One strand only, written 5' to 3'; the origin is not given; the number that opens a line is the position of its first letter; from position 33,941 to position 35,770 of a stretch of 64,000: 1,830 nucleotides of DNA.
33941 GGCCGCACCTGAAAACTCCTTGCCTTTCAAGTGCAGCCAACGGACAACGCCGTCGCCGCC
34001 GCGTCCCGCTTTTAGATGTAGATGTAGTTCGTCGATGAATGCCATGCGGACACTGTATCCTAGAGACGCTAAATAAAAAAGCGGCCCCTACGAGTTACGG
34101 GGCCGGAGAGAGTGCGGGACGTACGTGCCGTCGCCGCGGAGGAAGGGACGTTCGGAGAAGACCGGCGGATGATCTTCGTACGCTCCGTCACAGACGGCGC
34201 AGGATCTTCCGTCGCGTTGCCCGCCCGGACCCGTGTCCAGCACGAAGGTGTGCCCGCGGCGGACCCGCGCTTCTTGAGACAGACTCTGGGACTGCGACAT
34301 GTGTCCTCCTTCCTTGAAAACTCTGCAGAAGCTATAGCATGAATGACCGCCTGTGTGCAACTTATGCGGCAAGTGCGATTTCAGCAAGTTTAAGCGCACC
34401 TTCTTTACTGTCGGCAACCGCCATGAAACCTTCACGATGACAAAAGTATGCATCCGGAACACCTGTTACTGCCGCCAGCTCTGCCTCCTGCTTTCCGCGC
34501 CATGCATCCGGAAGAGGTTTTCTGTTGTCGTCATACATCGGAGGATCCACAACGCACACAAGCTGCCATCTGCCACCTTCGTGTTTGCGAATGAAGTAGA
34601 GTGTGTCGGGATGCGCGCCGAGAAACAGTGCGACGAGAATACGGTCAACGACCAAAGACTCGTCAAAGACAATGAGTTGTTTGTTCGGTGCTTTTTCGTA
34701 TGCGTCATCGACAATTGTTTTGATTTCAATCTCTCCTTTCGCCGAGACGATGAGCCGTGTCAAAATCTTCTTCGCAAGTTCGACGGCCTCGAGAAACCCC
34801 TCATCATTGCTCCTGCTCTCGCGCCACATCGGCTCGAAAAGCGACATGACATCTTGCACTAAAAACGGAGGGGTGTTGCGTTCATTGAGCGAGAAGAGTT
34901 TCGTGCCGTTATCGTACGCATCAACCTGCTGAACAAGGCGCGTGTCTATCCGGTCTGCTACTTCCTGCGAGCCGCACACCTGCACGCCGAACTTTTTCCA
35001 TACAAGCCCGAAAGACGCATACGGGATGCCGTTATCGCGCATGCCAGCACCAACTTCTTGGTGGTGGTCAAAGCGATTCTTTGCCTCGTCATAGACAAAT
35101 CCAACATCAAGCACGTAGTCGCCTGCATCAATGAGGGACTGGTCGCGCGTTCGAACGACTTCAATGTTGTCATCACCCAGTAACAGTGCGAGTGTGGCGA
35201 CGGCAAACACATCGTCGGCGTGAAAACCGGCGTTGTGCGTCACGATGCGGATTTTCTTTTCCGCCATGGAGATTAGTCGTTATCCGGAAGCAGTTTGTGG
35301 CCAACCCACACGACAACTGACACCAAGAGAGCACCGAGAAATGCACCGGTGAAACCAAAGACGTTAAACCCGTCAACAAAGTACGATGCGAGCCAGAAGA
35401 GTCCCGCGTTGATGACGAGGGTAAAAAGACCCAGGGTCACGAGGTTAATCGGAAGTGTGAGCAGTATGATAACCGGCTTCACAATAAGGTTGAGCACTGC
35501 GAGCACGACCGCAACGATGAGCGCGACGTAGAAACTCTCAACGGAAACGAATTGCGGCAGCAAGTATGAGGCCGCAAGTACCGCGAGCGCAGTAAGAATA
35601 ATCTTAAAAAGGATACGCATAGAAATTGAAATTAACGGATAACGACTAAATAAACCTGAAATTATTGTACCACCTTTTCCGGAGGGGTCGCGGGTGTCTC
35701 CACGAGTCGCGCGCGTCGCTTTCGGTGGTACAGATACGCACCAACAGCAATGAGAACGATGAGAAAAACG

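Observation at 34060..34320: Second high-GC micro-island with a strongly translated 71-aa CxxC protein between obg and the MYG1 gene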

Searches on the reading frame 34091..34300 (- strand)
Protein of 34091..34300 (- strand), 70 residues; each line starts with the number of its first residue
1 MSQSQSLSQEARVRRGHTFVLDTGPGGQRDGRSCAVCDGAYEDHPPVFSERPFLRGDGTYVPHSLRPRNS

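Call 8: search_protein_families(library=pfam, proteins=[window:34091-34300:-], max_evalue=10)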
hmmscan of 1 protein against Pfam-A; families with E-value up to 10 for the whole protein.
seq(70 aa): 0 families
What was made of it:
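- On WhiB-like proteins: No Pfam hit at E <= 10 (call 8).
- Tried and rejected: L27 and RbpA were rejected for lack of motif similarity by eye; no family in Pfam, WhiB included, matched the ORF (call 8).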

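Call 9: search_protein_families(library=ncbifam, proteins=[window:34091-34300:-], max_evalue=10)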
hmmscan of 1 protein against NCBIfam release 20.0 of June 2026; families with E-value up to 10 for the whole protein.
seq(70 aa): 0 families
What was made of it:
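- On Zinc-ribbon / zinc-knuckle small proteins: Pfam and NCBIfam give none for the window ORF (calls 8, 9).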

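Call 13: find_homologous_proteins(query=window:34091-34300:-, max_evalue=10)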
Query seq(70 aa) (70 aa): 1 proteins with E <= 10 among 1 candidates.
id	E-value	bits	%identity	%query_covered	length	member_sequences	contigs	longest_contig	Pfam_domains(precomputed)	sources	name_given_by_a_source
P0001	1.6e-41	157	100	100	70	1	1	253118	-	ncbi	ncbi:MAG: hypothetical protein AMXMBFR44_1030 [Candidatus Campbellbacteria bacterium]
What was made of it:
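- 34088..34300 (-): 70-aa ORF (stop included): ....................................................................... It is identical to GenBank hypothetical protein AMXMBFR44_1030 of a Candidatus Campbellbacteria MAG (call 13).
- The gene was called identically by the GenBank submitters (call 13).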

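Call 21: search_protein_representatives(protein=window:34091-34300:-)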
Query: 70 residues. Proteins with E-value up to 0.001 (for the whole library): 3; up to 1e-10: 1; up to 1e-30: 1. The best 3 are listed.
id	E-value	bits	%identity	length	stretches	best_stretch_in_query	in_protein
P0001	5.1e-42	156.8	100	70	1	1-70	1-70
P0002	3.3e-04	37.1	39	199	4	24-62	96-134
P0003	4.5e-04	36.6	47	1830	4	44-62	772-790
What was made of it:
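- On Horizontally acquired island: Only a self-hit in 5.8 G and 1.84 G protein sets (calls 13, 21).
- The gene is an orphan in 1.84 G and 5.8 G protein searches (calls 13, 21).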

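Call 22: find_homologous_proteins(query=A1, max_evalue=10)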
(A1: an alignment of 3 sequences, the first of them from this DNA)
Query A1 (3 sequences) (70 aa, profile of the alignment): 3 proteins with E <= 10 among 25 candidates.
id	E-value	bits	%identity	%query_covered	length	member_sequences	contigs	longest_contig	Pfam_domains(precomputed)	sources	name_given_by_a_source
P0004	1.1e-29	120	37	27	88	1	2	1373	-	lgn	-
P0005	3.7e-28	115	-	-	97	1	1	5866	-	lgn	-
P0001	6.1e-19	86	100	100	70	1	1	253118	-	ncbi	ncbi:MAG: hypothetical protein AMXMBFR44_1030 [Candidatus Campbellbacteria bacterium]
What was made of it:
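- Tried and rejected: k-mer/HMMER search of 5.8 G proteins with the single sequence and with the 3-sequence profile: only the three known members (calls 13, 22).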

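Call 38: search_protein_families(library=pfam, proteins=[P0004, P0005], max_evalue=10)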
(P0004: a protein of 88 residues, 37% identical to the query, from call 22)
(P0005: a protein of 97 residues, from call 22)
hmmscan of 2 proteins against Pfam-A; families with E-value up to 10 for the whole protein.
P0004 (88 aa): 1 family
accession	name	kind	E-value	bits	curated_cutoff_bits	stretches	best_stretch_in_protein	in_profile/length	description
PF23250.1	zf_DPOE_2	-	0.11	13.1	27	1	48-66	38-56/73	Zinc finger domain of DNA polymerase-epsilon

P0005 (97 aa): 0 families
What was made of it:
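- On Zinc-ribbon / zinc-knuckle small proteins: The best Pfam hit for a family member is zf_DPOE_2 at E = 0.11, below cutoff (call 38).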

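Call 39: search_protein_families(library=phrogs, proteins=[P0001, P0004, P0005], max_evalue=1)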
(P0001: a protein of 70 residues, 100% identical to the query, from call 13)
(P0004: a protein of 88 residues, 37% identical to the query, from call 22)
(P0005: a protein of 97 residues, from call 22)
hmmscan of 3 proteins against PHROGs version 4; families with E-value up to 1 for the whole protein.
P0001 (70 aa): 1 family
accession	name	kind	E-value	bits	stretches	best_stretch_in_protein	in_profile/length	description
phrog_11394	-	unknown function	0.067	14.4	1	33-48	41-56/72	-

P0004 (88 aa): 0 families

P0005 (97 aa): 1 family
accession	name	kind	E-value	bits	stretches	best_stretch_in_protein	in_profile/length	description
phrog_338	-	DNA, RNA and nucleotide metabolism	0.049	14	1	23-87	172-223/340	HNH endonuclease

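Call 40: predict_structure(alignment_id=A1)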
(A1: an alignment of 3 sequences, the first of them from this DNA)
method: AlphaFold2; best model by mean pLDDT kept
length: 70 residues; sequences in the alignment: 3
mean_pLDDT: 51.1   pTM: 0.28
mean pLDDT of the five models: 51.1, 49.8, 49.3, 47.2, 45.3
residues with pLDDT >= 90: 0; 70-90: 1; 50-70: 34; < 50: 35
segments of 3 or more residues with pLDDT < 50: 1-16, 23-30, 48-50, 64-70
pLDDT, mean of each block of 10 residues (from residue 1): 38 47 47 62 55 62 47
secondary structure, 60 per line:
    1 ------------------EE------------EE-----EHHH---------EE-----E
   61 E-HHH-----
elements in order:
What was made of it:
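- AF2 predicts a mostly disordered protein (call 40).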

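Call 43: search_dna_similar(query=window:34091-34300:-, collection=plasmids, mode=protein, max_evalue=1, max_rows=10)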
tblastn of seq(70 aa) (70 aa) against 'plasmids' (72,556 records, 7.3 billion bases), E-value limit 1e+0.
No match.

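Call 44: search_dna_similar(query=window:34091-34300:-, collection=phages, mode=protein, max_evalue=1, max_rows=10)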
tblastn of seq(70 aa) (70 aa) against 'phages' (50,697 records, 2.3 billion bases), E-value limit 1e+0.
Records with a match: 2; places in all: 2; records where one place covers at least 80% of the query: 0.
Best place of each record, by identity: <60% 2.
By first word of the organism name: Salmonella 2.
By host as written in the record: Klebsiella pneumoniae 2.
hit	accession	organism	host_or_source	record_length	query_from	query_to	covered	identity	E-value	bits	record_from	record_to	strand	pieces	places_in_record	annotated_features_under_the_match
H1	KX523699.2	Salmonella phage IME207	Klebsiella pneumoniae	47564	29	65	53%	40.5%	3e-1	34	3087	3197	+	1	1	hypothetical protein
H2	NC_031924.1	Salmonella phage IME207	Klebsiella pneumoniae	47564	29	65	53%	40.5%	3e-1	34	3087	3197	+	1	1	hypothetical protein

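Call 46: search_solved_structures(query=A1, max_evalue=10, show_alignments=2)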
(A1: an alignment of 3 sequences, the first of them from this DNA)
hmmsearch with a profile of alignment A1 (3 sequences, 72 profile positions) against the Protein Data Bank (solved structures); distinct sequences matched with E-value up to 10: 5.
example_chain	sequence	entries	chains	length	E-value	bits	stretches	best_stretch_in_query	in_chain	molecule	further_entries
5xg5_A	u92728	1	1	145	0.012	19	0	22-54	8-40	MITSUBA-1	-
9n3u_A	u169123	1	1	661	1.6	12.2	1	25-48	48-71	Chromosome 3, complete genome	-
3dfv_D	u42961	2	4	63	4.5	10.7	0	38-55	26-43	Trans-acting T-cell-specific transcription factor GATA-3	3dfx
5o9b_A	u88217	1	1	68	6.7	10.2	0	38-55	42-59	Endothelial transcription factor GATA-2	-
4hc7_A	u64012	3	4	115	8.6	9.8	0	38-55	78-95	Trans-acting T-cell-specific transcription factor GATA-3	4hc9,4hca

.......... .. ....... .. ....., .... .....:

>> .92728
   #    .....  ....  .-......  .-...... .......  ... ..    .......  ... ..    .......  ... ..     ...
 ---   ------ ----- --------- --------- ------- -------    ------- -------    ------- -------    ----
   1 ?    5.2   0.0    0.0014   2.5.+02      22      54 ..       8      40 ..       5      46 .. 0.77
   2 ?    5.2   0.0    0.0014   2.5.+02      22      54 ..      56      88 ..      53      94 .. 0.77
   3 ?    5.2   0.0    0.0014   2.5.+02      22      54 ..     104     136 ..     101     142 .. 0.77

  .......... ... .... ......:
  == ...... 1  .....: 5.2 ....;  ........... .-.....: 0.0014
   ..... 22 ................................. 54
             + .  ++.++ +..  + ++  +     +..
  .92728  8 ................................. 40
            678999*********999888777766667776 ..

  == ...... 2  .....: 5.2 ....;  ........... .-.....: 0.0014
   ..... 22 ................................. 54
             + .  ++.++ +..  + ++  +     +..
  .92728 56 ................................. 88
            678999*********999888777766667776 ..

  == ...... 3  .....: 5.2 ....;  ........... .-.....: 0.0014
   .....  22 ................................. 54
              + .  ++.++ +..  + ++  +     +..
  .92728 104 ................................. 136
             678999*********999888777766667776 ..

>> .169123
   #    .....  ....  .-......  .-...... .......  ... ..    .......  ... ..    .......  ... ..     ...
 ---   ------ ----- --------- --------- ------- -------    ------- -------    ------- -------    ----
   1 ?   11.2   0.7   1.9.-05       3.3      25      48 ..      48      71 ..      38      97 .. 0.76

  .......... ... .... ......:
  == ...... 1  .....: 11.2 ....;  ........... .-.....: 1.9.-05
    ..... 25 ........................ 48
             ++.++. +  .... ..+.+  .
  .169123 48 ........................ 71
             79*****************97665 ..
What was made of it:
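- On Zinc-ribbon / zinc-knuckle small proteins: The PDB profile search gave nothing credible (call 46).
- Closest known: Small one-domain zinc-finger/zinc-knuckle micro-proteins of prokaryotes. Different: No sequence or profile match to any zinc-finger Pfam model (calls 8, 38) or PDB chain (call 46).
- Tried and rejected: Rejected (call 46).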

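Call 47: search_protein_families(library=padloc, proteins=[P0001, P0004, P0005], max_evalue=1)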
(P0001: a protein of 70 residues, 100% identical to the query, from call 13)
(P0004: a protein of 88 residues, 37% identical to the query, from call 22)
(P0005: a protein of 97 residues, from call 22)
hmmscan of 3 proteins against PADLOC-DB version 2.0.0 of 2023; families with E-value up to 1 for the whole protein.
P0001 (70 aa): 0 families

P0004 (88 aa): 0 families

P0005 (97 aa): 0 families
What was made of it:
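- Tried and rejected: Pfam, NCBIfam, PHROGs and PADLOC on the ORF and its two relatives: only sub-threshold noise, namely zf_DPOE_2 at E 0.11, a PHROG HNH at 0.049 and phrog_11394 at 0.067 (calls 8, 9, 38, 39, 47).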

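Call 50: find_related_loci(query=A1, collection=viral_contigs, flank=3000)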
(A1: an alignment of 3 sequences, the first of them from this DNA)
Query A1 (70 aa) in viral_contigs; peptide patterns used: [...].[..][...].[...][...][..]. (x = any residue, [..] = any of these).
17 stretches matched a pattern, but none encodes a relative of the query by tblastn (E <= 1e-3).
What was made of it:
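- On Horizontally acquired island: No matches in plasmids, phages or viral contigs (calls 43, 44, 50).
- No homologue was found in any GC-rich organism, plasmid, phage or viral contig (calls 13, 21, 22, 43, 44, 50).
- Tried and rejected: tblastn against plasmids and phages, and a viral-contig scan: nothing (calls 43, 44, 50).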

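Call 68: find_encoding_contigs(protein=P0005, flank=3000, max_places=4)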
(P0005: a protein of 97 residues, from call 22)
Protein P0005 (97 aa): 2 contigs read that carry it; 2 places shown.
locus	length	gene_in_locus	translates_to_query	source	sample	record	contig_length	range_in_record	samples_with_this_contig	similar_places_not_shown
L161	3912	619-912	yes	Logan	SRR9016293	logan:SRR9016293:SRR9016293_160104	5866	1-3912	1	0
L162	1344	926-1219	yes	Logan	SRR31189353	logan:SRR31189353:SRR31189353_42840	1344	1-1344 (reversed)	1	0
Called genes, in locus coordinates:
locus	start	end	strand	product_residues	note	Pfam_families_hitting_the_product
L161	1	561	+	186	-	?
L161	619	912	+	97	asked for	-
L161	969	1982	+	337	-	PF01018:GTP1_OBG, PF01926:MMR_HSR1, PF02421:FeoB_N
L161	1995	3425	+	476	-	PF02934:GatB_N, PF02637:GatB_Yqey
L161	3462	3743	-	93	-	-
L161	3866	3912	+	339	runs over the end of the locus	PF00044:Gp_dh_N, PF02800:Gp_dh_C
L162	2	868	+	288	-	?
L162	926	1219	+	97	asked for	-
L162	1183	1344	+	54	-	?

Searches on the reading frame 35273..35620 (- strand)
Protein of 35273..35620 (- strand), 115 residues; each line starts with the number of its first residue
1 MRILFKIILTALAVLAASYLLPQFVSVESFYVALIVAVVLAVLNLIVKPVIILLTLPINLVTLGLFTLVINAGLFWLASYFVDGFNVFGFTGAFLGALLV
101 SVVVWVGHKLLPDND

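Call 54: search_protein_families(library=pfam, proteins=[window:35273-35620:-], max_evalue=0.001)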
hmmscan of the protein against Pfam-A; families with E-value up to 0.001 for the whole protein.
window:35273-35620:- (115 aa): 1 family
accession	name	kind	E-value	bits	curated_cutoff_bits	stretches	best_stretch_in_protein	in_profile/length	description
PF04020.18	Phage_holin_4_2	-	1.2e-29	103.5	28.8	1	1-106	1-105/105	Mycobacterial 4 TMS phage holin, superfamily IV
